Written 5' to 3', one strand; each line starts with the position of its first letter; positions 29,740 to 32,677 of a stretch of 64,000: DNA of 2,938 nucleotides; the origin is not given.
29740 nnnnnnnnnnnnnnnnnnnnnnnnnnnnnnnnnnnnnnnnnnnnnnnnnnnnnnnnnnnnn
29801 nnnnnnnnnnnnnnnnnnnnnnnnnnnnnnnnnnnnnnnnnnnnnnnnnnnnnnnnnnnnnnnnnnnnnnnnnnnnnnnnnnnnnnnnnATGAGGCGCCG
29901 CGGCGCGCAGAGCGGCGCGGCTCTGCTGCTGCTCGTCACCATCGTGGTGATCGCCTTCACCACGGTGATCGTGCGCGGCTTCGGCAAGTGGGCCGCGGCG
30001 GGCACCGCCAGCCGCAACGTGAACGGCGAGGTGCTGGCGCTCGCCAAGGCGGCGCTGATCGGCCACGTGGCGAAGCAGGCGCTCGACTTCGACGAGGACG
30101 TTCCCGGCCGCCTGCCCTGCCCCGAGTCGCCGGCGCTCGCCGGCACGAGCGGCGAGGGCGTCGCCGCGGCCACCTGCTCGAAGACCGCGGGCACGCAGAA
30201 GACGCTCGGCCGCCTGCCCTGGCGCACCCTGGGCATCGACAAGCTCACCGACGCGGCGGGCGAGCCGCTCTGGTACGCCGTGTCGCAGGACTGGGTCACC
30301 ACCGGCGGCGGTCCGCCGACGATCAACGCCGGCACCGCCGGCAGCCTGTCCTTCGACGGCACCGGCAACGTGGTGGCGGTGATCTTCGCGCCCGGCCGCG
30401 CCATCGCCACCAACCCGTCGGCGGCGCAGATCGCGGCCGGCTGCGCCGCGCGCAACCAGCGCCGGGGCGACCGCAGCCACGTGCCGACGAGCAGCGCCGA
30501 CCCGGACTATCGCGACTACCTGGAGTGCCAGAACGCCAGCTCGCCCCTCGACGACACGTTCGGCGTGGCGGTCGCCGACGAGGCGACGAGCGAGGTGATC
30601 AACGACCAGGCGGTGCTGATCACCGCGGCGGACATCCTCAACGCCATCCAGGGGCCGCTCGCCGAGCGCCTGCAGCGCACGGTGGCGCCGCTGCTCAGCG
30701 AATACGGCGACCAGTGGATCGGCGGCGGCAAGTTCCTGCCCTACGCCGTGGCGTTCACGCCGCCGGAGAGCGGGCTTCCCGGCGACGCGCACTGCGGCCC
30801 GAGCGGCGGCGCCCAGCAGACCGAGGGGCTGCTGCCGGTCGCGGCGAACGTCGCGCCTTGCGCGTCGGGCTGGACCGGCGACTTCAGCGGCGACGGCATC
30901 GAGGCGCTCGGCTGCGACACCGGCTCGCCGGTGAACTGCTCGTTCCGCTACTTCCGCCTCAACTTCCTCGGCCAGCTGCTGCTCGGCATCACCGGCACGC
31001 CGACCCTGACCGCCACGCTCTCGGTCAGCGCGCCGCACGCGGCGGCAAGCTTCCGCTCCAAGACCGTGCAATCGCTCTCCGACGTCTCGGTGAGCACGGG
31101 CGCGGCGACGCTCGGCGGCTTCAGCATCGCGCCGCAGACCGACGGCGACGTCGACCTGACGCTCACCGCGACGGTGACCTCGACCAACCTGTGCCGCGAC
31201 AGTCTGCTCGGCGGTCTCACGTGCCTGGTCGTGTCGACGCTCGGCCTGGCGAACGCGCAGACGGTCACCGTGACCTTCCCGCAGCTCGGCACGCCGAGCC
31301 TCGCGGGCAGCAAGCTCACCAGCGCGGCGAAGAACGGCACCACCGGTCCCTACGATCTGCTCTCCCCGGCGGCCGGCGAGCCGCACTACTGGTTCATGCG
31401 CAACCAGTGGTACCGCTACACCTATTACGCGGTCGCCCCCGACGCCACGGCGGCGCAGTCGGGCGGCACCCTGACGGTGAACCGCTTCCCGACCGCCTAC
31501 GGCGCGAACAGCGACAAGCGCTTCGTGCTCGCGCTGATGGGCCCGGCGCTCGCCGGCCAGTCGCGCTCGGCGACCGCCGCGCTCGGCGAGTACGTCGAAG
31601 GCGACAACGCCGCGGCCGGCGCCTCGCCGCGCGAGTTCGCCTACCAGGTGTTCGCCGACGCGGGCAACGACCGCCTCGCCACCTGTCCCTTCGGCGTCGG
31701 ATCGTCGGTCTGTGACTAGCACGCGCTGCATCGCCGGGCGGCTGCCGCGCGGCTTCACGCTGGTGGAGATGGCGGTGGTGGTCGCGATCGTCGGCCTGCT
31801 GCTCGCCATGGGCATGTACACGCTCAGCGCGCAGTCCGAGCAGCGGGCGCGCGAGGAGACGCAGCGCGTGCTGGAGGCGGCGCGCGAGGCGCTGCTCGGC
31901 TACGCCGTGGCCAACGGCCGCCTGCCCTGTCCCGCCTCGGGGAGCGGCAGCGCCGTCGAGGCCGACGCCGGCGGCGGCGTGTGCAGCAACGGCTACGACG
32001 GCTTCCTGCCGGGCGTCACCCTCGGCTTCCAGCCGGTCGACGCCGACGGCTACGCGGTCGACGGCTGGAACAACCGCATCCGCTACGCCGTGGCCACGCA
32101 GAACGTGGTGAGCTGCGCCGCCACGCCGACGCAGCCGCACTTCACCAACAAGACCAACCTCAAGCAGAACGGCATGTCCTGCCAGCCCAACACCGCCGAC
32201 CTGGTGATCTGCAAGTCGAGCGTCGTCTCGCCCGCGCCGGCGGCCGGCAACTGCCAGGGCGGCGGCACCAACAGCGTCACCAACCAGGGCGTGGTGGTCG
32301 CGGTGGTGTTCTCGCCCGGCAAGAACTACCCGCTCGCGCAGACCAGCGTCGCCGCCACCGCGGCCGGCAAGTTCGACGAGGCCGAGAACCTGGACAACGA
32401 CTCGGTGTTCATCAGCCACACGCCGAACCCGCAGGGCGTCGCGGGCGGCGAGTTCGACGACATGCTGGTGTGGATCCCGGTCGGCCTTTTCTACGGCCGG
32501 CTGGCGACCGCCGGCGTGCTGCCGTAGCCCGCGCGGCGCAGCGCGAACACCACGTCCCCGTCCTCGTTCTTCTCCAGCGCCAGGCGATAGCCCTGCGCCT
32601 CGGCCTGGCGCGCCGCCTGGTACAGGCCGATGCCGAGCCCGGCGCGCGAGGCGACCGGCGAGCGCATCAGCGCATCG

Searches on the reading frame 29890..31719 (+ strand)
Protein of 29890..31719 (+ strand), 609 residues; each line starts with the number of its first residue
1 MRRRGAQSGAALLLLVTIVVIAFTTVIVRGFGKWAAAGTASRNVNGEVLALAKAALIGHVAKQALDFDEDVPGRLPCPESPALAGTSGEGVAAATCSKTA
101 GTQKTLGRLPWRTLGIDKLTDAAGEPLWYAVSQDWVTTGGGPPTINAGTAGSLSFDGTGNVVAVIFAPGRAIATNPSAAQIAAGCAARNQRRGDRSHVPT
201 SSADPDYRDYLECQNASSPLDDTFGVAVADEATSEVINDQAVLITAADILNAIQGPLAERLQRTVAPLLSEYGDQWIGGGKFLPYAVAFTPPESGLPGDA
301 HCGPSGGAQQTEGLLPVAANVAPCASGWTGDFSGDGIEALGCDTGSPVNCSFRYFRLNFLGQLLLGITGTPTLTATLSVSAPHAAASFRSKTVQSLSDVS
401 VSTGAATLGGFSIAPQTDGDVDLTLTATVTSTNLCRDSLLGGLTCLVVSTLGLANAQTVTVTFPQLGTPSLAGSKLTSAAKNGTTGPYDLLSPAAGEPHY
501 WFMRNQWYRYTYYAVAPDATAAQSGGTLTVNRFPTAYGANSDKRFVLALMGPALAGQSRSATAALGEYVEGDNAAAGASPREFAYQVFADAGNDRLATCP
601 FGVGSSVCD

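Call 6: search_protein_families(library=pfam, proteins=[window:29890-31719:+], max_evalue=0.01)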
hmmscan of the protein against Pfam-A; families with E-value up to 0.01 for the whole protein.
window:29890-31719:+ (609 aa): 0 families

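Call 8: search_protein_families(library=ncbifam, proteins=[window:29890-31719:+], max_evalue=0.01)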
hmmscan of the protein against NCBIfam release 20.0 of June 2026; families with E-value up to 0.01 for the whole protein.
window:29890-31719:+ (609 aa): 0 families

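Call 9: find_encoding_contigs(protein=window:29890-31719:+, flank=10000, max_places=6)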
Protein window:29890-31719:+ (609 aa): 1 contig read that carries it; 1 place shown.
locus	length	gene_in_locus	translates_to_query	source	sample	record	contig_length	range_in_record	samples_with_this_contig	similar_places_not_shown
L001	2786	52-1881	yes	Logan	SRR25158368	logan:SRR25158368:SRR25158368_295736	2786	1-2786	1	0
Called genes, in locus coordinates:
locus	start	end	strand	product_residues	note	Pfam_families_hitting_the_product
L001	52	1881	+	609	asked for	-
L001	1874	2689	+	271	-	PF07963:N_methyl (weak)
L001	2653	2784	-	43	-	?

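Call 11: find_homologous_proteins(query=window:29890-31719:+, max_evalue=0.001)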
Query window:29890-31719:+ (609 aa): 363 proteins with E <= 0.001 among 8000 candidates; the best 120 are listed.
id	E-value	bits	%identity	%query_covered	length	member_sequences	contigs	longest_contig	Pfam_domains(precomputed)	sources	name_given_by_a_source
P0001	0.0e+0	1351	100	100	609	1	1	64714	-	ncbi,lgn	ncbi:MAG TPA: hypothetical protein VF211_03740 [Burkholderiales bacterium]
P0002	3.9e-287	972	72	100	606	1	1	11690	-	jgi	jgi:hypothetical protein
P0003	4.1e-284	962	72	100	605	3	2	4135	-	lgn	-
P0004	1.6e-274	930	69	100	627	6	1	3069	-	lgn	-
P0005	1.9e-272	923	68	100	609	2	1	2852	-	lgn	-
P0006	9.8e-270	914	68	100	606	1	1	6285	-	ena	-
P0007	1.1e-269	914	68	100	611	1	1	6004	-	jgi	jgi:hypothetical protein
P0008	2.5e-269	913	68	99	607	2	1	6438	-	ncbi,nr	ncbi:MAG TPA: hypothetical protein VFI86_05795 [Burkholderiales bacterium]|nr:hypothetical protein [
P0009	2.0e-265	900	67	100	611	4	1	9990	-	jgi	jgi:hypothetical protein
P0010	4.9e-265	899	66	96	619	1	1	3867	-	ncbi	-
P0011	5.6e-260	882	66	100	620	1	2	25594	-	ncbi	-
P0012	3.8e-259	879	67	100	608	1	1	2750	-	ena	-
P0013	2.5e-258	877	66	100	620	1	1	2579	-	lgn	-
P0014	1.5e-256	871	65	100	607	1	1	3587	-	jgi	jgi:hypothetical protein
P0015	3.1e-255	866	63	100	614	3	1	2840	-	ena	-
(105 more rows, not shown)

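Call 27: search_protein_families(library=pfam, proteins=[window:29890-31719:+], max_evalue=10)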
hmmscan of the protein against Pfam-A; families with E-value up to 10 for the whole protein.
window:29890-31719:+ (609 aa): 0 families

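Call 45: predict_structure(alignment_id=A3)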
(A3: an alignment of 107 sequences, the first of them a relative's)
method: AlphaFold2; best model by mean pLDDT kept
length: 609 residues; sequences in the alignment: 107
mean_pLDDT: 88.5   pTM: 0.83
mean pLDDT of the five models: 88.5, 87.1, 86.4, 84.3, 84.2
residues with pLDDT >= 90: 386; 70-90: 174; 50-70: 37; < 50: 12
segments of 3 or more residues with pLDDT < 50: 1-3, 601-606
pLDDT, mean of each block of 10 residues (from residue 1): 54 88 83 72 92 97 92 96 93 95 94 95 94 96 92 93 94 83 83 88 91 84 79 69 95 90 92 90 95 92 88 93 92 97 94 97 91 97 95 95 97 96 98 91 87 97 95 91 92 94 95 94 91 80 90 85 89 80 69 56 46
secondary structure, 60 per line:
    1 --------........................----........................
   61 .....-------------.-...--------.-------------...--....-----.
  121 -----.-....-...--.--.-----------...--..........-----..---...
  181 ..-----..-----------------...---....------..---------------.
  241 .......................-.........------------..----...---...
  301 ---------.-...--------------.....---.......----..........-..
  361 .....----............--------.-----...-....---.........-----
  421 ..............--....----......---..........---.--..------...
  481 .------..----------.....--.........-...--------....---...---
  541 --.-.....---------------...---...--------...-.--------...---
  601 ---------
elements in order: H9-32 H37-65 E106-108 H111-114 E128-131 E153-155 E158-167 H178-182 H213-216 E240-245 H246-263 H265-273 E312-314 E329-333 E337-343 E348-357 H359-365 E370-381 E400-403 E407-415 E421-434 H437-440 H445-450 E454-463 H478-481 H500-504 H507-510 E511-515 E528-531 E545-549 E582-584 E595-597

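Call 48: fold_search(model_id=the predicted structure, library=pdb)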
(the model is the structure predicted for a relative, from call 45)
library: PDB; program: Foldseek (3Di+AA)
matches with E <= 10: 1403; with E <= 0.001: 0
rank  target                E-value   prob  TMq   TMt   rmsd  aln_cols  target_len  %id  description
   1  3igq_B                3.9e-02  0.30  0.10  0.25  10.7       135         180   17  Crystal structure of the extracellular domain of a bacterial pentameric ligand-gated ion channel (released 2009-12-08)
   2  3fz2_D                4.4e-02  0.14  0.06  0.21   9.3       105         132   14  Crystal structure of the tail terminator protein from phage lambda (gpU-D74A) (released 2009-05-26)
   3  3igq_D                6.7e-02  0.25  0.10  0.26  10.3       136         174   17  Crystal structure of the extracellular domain of a bacterial pentameric ligand-gated ion channel (released 2009-12-08)
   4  3igq_A                7.6e-02  0.21  0.09  0.25  10.7       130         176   18  Crystal structure of the extracellular domain of a bacterial pentameric ligand-gated ion channel (released 2009-12-08)
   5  3fz2_E                8.1e-02  0.12  0.06  0.21   9.3       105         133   14  Crystal structure of the tail terminator protein from phage lambda (gpU-D74A) (released 2009-05-26)
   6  3igq_E                1.3e-01  0.18  0.09  0.23  10.3       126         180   17  Crystal structure of the extracellular domain of a bacterial pentameric ligand-gated ion channel (released 2009-12-08)
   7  4a84                  1.3e-01  0.03  0.06  0.14  16.6       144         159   10  Crystal Structure of Major Birch Pollen Allergen Bet v 1 a F30V mutant in complex with deoxycholate. (released 2012-05-30)
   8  3igq_C                1.4e-01  0.16  0.09  0.23  10.9       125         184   18  Crystal structure of the extracellular domain of a bacterial pentameric ligand-gated ion channel (released 2009-12-08)
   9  4jhg                  1.4e-01  0.04  0.06  0.13  17.4       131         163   14  Crystal Structure of Medicago truncatula Nodulin 13 (MtN13) in complex with trans-zeatin (released 2013-03-20)
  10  8x9z_J                1.4e-01  0.04  0.04  0.02  24.6       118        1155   15  P-hexon capsomer of the VZV C-Capsid (released 2025-11-19)
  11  6o28_A                1.5e-01  0.09  0.06  0.14  17.3       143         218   13  Crystal structure of 4493 Fab in complex with circumsporozoite protein KQPA and anti-kappa VHH domain (released 2020-07-01)
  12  3ehz_A                1.5e-01  0.09  0.07  0.13  13.7       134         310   16  X-ray structure of the pentameric ligand gated ion channel of Gloebacter violaceus (GLIC) in a presumptive open confor (released 2008-11-11)
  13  8dfy_A                1.5e-01  0.08  0.07  0.16  14.8       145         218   10  Crystal structure of Human BTN2A1 Ectodomain (released 2023-07-05)
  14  6u9e_A                1.6e-01  0.04  0.06  0.06  16.4       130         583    8  Structure of PdpA-VgrG Complex, Lidless (released 2019-10-23)
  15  7e7y_A                1.7e-01  0.08  0.06  0.14  17.9       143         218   12  Crystal structure of the SARS-CoV-2 S RBD in complex with BD-623 Fab (released 2021-06-09)
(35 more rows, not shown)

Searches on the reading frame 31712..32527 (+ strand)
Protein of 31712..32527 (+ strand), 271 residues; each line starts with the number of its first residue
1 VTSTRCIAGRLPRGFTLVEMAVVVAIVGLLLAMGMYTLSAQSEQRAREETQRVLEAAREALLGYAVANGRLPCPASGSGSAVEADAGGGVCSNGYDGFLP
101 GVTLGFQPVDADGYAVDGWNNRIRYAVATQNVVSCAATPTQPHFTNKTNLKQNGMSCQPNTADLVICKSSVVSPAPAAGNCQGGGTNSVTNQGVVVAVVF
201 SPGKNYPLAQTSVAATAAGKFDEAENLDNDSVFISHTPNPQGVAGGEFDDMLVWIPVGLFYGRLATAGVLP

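Call 6: search_protein_families(library=pfam, proteins=[window:31712-32527:+], max_evalue=0.01)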
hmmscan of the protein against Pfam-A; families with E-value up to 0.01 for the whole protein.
window:31712-32527:+ (271 aa): 1 family
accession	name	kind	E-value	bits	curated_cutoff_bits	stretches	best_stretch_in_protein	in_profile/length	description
PF07963.17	N_methyl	-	2.6e-06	27.2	21.2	1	13-33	5-25/27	Prokaryotic N-terminal methylation motif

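Call 8: search_protein_families(library=ncbifam, proteins=[window:31712-32527:+], max_evalue=0.01)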
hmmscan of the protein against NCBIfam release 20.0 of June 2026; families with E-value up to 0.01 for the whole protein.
window:31712-32527:+ (271 aa): 9 families
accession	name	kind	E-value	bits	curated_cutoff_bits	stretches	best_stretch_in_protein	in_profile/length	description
TIGR01710.1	typeII_sec_gspG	equivalog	7.1e-09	35.8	88.85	1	13-78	1-66/134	type II secretion system major pseudopilin GspG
TIGR01708.2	typeII_sec_gspH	equivalog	3.3e-08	33.7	80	1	13-70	2-59/169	type II secretion system minor pseudopilin GspH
TIGR02532.1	IV_pilin_GFxxxE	domain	1.5e-06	27.8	16.3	1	13-34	2-23/24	prepilin-type N-terminal cleavage/methylation domain-containing protein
TIGR02596.1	TIGR02596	subfamily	0.00042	20.4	70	1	15-42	1-30/196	Verru_Chthon cassette protein D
NF040999.1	pilin_ComGC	equivalog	0.00068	19.8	75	1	13-46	2-35/84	competence type IV pilus major pilin ComGC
NF007800.0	PRK10506.1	equivalog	0.00082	19.2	158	1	13-54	9-51/163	prepilin peptidase-dependent protein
TIGR01711.1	gspJ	equivalog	0.0013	18.6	64.85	1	13-58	1-48/192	type II secretion system minor pseudopilin GspJ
NF041775.1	typeIV_PilA_Myxo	equivalog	0.0028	17.6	400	1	13-37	11-35/214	type IV pilin protein PilA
NF007862.0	PRK10574.1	equivalog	0.0041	17.2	138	1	13-36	5-28/145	prepilin peptidase-dependent pilin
